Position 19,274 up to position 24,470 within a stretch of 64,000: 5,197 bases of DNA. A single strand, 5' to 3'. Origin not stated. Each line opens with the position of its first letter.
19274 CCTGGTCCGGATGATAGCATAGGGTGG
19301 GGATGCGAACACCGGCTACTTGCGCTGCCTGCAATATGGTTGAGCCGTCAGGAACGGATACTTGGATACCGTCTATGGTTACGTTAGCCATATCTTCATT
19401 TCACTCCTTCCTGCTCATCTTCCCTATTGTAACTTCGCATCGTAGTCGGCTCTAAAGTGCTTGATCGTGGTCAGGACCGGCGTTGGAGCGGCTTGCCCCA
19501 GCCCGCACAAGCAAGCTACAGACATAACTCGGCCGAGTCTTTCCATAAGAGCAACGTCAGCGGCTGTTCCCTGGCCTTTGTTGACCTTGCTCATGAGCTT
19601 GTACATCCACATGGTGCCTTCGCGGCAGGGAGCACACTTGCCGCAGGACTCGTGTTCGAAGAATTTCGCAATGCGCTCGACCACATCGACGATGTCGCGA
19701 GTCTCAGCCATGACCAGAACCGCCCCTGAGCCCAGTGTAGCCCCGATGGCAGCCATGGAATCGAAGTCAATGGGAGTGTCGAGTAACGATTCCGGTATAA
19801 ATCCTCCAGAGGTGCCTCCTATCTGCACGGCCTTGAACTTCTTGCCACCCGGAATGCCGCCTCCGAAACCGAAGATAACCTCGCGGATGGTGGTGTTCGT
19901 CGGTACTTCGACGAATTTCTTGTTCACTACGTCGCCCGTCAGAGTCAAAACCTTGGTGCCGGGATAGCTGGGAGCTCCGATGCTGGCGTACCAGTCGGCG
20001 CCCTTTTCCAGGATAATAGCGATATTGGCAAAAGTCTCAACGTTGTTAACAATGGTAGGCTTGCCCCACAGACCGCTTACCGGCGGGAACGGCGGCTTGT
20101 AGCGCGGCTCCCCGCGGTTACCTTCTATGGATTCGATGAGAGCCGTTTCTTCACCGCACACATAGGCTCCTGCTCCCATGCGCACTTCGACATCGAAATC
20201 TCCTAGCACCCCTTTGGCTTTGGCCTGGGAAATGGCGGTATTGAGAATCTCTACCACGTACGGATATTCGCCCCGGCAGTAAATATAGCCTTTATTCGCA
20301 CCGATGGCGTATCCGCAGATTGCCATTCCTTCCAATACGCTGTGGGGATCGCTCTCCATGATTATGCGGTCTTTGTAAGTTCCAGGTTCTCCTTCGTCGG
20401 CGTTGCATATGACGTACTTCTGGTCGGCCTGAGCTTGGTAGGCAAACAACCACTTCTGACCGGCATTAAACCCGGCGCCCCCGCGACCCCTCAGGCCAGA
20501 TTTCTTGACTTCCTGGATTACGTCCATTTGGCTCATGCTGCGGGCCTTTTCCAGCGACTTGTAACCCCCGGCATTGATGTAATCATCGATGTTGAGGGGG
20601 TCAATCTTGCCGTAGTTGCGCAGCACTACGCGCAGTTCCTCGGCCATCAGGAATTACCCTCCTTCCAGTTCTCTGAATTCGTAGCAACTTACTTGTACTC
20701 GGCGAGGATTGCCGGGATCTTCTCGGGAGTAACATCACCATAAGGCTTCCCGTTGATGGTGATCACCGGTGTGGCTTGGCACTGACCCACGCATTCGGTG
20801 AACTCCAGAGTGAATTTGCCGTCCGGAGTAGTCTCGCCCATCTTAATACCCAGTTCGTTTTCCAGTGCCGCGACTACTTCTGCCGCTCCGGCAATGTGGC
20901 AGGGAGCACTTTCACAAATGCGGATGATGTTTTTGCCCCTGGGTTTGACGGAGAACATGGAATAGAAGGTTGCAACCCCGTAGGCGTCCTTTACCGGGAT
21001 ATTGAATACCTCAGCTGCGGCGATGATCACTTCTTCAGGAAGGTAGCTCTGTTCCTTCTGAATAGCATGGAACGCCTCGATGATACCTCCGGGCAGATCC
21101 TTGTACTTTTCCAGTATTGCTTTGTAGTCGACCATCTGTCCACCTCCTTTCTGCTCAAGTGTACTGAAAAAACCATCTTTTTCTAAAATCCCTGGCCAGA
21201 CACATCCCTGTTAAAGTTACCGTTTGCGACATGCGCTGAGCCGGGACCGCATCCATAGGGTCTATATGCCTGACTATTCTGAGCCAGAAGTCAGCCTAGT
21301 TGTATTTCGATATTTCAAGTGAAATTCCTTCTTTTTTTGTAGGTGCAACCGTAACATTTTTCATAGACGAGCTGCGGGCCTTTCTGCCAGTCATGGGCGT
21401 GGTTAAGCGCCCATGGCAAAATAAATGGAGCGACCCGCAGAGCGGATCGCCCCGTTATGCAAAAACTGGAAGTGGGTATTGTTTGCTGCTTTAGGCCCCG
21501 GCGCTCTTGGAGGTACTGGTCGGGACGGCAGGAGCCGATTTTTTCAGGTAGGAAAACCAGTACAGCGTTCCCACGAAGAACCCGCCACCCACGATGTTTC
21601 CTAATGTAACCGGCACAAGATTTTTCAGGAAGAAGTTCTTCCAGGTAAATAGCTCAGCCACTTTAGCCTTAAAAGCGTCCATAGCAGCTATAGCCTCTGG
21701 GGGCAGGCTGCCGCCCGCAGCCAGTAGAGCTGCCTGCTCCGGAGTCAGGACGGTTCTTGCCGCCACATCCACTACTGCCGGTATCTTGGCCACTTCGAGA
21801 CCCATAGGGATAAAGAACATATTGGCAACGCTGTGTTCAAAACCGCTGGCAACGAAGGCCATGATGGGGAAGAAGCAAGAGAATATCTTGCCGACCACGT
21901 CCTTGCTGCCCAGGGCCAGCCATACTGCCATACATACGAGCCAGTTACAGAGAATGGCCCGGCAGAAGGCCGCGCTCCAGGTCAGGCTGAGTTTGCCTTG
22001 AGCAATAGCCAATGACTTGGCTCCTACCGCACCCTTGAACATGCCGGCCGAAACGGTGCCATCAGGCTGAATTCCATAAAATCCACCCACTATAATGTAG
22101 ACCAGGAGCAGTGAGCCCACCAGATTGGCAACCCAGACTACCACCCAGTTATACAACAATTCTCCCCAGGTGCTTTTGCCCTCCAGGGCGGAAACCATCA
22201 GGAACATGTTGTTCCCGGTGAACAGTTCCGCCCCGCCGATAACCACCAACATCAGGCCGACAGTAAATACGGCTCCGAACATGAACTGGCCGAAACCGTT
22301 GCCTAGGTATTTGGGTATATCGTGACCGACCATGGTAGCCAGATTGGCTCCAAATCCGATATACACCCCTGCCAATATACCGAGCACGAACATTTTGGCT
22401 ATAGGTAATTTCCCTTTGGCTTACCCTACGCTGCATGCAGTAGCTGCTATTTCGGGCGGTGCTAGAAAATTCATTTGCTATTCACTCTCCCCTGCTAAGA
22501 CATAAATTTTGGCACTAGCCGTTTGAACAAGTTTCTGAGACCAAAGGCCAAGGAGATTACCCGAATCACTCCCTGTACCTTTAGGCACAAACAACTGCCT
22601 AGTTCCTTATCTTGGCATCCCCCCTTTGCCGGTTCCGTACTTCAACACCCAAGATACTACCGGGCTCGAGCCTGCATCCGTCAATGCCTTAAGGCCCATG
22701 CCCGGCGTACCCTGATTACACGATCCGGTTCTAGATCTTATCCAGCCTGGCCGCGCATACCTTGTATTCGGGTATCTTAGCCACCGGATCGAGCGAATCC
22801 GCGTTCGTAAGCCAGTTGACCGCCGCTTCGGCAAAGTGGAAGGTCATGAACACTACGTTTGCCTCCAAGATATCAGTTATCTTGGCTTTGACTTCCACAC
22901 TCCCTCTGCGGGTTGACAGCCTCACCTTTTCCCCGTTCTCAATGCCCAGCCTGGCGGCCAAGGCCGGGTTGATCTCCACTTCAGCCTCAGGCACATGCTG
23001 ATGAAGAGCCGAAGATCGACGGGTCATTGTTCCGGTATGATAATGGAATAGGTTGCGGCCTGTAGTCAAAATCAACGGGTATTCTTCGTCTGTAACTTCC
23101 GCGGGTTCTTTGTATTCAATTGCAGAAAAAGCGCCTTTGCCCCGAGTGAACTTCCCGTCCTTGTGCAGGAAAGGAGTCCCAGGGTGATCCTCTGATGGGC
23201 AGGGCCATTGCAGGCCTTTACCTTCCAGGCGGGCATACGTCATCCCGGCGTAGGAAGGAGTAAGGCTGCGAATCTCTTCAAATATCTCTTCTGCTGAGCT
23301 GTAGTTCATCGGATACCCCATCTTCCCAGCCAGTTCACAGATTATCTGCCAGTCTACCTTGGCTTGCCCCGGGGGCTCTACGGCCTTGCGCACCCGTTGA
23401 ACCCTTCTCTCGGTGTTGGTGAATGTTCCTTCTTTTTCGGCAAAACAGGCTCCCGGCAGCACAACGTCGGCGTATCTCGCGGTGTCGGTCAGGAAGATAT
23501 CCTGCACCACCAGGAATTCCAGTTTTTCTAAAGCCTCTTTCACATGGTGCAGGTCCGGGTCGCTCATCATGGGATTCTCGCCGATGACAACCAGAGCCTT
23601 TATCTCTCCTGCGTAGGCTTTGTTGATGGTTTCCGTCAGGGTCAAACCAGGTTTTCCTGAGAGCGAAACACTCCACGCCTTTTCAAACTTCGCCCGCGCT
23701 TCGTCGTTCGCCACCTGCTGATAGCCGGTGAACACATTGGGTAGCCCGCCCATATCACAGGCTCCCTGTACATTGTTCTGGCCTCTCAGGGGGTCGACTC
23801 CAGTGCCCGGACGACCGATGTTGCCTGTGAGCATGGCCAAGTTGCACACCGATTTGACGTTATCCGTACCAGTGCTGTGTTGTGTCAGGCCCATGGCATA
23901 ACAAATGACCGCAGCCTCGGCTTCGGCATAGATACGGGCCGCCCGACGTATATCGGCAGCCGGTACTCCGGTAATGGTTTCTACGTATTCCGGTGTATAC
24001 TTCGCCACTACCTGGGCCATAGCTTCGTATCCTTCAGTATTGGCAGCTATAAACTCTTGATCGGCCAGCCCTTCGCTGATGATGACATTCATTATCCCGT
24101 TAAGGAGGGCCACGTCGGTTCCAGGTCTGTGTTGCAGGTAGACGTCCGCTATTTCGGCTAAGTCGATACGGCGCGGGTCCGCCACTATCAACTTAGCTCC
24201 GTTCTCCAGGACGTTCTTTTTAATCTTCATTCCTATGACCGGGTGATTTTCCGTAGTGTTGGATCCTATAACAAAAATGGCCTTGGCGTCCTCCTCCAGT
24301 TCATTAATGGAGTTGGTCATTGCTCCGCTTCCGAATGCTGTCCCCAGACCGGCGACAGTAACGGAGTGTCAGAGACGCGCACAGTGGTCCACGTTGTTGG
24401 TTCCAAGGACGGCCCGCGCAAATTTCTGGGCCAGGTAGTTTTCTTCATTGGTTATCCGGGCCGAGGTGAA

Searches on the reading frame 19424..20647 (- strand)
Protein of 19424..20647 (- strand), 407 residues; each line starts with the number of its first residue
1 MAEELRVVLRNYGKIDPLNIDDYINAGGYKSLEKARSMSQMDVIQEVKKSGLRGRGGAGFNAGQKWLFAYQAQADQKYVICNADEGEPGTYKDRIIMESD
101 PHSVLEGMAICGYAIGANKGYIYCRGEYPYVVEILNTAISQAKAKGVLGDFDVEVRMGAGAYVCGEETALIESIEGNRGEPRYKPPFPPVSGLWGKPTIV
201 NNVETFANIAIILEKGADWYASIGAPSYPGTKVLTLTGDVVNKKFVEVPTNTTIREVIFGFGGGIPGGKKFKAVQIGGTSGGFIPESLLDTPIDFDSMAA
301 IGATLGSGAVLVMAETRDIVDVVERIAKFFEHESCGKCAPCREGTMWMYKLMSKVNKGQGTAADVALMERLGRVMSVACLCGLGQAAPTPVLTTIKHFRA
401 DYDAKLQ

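Call 70: search_protein_families(library=pfam, proteins=[window:19424-20647:-], max_evalue=1e-8)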
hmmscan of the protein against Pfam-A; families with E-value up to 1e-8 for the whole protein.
window:19424-20647:- (407 aa): 2 families
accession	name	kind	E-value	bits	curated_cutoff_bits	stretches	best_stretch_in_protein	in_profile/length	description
PF01512.22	Complex1_51K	-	1.9e-50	171.1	31.2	1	47-210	1-149/150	Nuo51 FMN-binding domain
PF10589.14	NADH_4Fe-4S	-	5.3e-32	110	23.5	1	321-404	1-84/85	NADH-ubiquinone oxidoreductase-F iron-sulfur binding region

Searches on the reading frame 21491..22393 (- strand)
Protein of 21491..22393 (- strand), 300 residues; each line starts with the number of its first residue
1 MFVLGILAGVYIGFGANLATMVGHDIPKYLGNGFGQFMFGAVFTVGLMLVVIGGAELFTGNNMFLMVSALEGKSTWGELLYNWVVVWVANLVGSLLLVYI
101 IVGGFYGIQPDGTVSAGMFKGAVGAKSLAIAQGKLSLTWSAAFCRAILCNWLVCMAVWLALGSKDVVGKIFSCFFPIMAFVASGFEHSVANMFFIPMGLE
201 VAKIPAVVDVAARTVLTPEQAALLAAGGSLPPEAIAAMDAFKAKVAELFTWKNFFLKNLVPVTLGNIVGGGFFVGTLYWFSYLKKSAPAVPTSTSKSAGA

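Call 70: search_protein_families(library=pfam, proteins=[window:21491-22393:-], max_evalue=1e-8)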
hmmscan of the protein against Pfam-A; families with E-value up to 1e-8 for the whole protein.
window:21491-22393:- (300 aa): 1 family
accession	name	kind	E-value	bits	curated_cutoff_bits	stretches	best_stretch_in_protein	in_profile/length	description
PF01226.23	Form_Nir_trans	-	1e-79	267.8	34.6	1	1-280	21-240/240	Formate/nitrite transporter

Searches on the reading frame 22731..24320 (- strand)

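Call 70: search_protein_families(library=pfam, proteins=[window:22731-24320:-], max_evalue=1e-8)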
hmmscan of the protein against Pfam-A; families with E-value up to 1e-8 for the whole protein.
window:22731-24320:- (529 aa): 2 families
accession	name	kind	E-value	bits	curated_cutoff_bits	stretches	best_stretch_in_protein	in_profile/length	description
PF00384.28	Molybdopterin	-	1.6e-67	228.5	24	1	2-332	99-352/353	Molybdopterin oxidoreductase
PF01568.27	Molydop_binding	-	9.1e-33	113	26.8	1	416-523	1-110/110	Molydopterin dinucleotide binding domain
